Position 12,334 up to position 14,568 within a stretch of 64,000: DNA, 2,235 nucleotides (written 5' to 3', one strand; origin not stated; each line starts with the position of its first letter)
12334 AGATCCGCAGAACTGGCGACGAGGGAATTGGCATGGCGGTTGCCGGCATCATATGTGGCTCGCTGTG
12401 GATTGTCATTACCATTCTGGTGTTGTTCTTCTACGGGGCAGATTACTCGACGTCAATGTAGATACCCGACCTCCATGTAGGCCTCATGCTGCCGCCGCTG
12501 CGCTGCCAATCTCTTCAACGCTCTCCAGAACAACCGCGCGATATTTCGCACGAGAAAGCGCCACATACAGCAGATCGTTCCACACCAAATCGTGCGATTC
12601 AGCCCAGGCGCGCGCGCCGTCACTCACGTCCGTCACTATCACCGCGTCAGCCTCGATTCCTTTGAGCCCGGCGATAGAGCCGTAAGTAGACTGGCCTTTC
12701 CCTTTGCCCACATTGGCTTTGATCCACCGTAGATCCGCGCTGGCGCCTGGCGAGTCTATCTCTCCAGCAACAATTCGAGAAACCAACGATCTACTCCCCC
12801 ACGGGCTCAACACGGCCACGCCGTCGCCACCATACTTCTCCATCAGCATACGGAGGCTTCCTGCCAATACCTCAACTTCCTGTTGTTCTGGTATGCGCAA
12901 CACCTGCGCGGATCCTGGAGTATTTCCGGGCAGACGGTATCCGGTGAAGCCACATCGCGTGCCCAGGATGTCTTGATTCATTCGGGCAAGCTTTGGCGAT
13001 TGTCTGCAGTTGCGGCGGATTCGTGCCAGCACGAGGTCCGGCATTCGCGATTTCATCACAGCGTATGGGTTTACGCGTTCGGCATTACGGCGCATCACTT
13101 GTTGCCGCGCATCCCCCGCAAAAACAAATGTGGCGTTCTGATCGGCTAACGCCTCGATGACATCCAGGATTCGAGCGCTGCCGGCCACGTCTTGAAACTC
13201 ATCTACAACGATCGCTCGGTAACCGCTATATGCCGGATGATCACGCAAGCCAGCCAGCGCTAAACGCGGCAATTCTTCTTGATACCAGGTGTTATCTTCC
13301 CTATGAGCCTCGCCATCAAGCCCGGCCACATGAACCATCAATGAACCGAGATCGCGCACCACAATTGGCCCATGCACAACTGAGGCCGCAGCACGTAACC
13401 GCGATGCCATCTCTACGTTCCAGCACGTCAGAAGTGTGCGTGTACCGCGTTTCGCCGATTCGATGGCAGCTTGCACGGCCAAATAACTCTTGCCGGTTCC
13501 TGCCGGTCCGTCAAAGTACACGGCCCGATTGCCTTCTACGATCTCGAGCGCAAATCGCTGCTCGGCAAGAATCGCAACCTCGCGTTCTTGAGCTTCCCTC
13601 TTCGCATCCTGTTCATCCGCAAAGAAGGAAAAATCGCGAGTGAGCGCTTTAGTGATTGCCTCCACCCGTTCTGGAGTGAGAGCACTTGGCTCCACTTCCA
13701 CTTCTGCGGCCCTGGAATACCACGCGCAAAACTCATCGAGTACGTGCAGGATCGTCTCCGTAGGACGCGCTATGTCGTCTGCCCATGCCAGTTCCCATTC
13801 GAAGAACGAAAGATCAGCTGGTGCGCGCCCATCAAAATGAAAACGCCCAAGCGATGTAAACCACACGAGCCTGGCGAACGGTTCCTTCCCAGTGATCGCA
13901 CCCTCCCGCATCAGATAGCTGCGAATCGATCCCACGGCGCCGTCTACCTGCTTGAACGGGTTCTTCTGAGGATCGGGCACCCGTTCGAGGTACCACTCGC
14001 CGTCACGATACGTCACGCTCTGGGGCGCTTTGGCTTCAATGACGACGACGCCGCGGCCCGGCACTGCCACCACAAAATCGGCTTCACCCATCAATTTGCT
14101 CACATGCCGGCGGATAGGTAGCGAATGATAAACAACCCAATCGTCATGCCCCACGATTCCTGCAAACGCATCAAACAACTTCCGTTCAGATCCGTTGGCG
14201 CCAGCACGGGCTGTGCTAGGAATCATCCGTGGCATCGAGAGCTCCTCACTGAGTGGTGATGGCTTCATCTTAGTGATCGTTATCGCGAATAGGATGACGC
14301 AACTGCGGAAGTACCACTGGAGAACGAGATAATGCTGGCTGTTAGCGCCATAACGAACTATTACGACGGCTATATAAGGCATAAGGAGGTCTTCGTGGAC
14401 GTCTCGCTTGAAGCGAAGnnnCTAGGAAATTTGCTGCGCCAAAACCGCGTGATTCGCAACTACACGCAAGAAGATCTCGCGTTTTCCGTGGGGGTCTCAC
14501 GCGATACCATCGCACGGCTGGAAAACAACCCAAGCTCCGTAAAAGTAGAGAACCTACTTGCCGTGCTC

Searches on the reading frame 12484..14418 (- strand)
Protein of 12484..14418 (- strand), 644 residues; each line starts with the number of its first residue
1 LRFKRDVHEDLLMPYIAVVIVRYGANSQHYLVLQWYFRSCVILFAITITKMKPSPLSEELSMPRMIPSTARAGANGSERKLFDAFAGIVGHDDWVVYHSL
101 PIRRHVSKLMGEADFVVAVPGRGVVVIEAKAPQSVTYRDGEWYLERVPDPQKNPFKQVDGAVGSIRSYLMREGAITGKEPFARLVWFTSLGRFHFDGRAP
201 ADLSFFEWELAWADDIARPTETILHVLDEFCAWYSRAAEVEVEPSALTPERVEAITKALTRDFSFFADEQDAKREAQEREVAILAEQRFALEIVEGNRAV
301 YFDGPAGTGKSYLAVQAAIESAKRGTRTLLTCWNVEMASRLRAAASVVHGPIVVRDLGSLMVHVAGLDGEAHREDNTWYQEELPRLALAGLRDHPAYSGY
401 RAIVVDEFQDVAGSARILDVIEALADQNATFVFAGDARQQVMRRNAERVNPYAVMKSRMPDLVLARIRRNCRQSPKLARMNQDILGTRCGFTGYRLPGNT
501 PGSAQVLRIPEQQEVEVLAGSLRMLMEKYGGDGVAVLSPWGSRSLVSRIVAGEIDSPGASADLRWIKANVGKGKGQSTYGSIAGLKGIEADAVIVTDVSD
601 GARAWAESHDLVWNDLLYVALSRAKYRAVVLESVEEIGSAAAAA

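Call 5: search_protein_families(library=pfam, proteins=[window:12484-14418:-], max_evalue=0.01)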
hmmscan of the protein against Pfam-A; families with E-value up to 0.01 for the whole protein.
window:12484-14418:- (644 aa): 8 families
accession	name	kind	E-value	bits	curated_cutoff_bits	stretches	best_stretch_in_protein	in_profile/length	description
PF08378.17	NERD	-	1.6e-08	35.5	22.1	1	90-185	17-108/111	Nuclease-related domain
PF13604.12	AAA_30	-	3.5e-08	33.9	27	1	286-479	5-163/191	AAA domain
PF02562.22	PhoH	-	5.9e-07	29.6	27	1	285-326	7-48/205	PhoH-like protein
PF13245.12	AAA_19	-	7.5e-06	26.6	25.1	1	295-441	9-130/134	AAA domain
PF01695.23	IstB_IS21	-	0.00014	21.9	24.1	1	272-344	71-138/238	IstB-like ATP binding protein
PF13538.12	UvrD_C_2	-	0.0021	18.3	27.4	0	584-630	9-51/52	UvrD-like helicase C-terminal domain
PF00580.27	UvrD-helicase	-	0.0025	18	23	1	399-442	212-253/271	UvrD/REP helicase N-terminal domain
PF25199.1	nSTAND_NTPase5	-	0.0048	17.2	34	0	290-329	34-74/145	Novel STAND NTPase 5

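Call 6: search_protein_families(library=padloc, proteins=[window:12484-14418:-], max_evalue=0.001)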
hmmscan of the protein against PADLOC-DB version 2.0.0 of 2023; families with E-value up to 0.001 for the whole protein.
window:12484-14418:- (644 aa): 14 families
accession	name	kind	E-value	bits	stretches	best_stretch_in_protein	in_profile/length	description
PDLC03813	RTasNERD-Hel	-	2.2e-15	54.8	1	62-447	1-345/519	DRT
PDLC01087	C3a187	-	4.9e-11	40.2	1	62-358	1-274/559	NERD+UvrD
PDLC00148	GajB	-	1e-07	29.3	1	400-450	150-198/369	UrvD helicase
PDLC00136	GajB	-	2.6e-07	27.9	0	400-482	207-286/570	UrvD helicase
PDLC04173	GajB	-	5.8e-07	26.8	0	577-636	418-466/471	-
PDLC00107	GajB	-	2.6e-06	24.3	1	400-443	216-257/587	UrvD helicase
PDLC00103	GajB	-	9.6e-06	22.8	0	399-485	211-295/612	UrvD helicase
PDLC02350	AbiO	-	1.6e-05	21.9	0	396-458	254-315/468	AbiO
PDLC02372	Nhi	-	9.8e-05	19.2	0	360-473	230-330/470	-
PDLC00129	GajB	-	0.0001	19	0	400-443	227-268/594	UrvD helicase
PDLC00121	GajB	-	0.00014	18.5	1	382-443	181-242/565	UrvD helicase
PDLC00120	GajB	-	0.00019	18.7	0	402-446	158-200/458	UrvD helicase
PDLC00140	GajB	-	0.00069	16.9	0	400-448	143-189/365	UrvD helicase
PDLC05065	PDC-S68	-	0.00075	15.4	0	269-313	592-636/1221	-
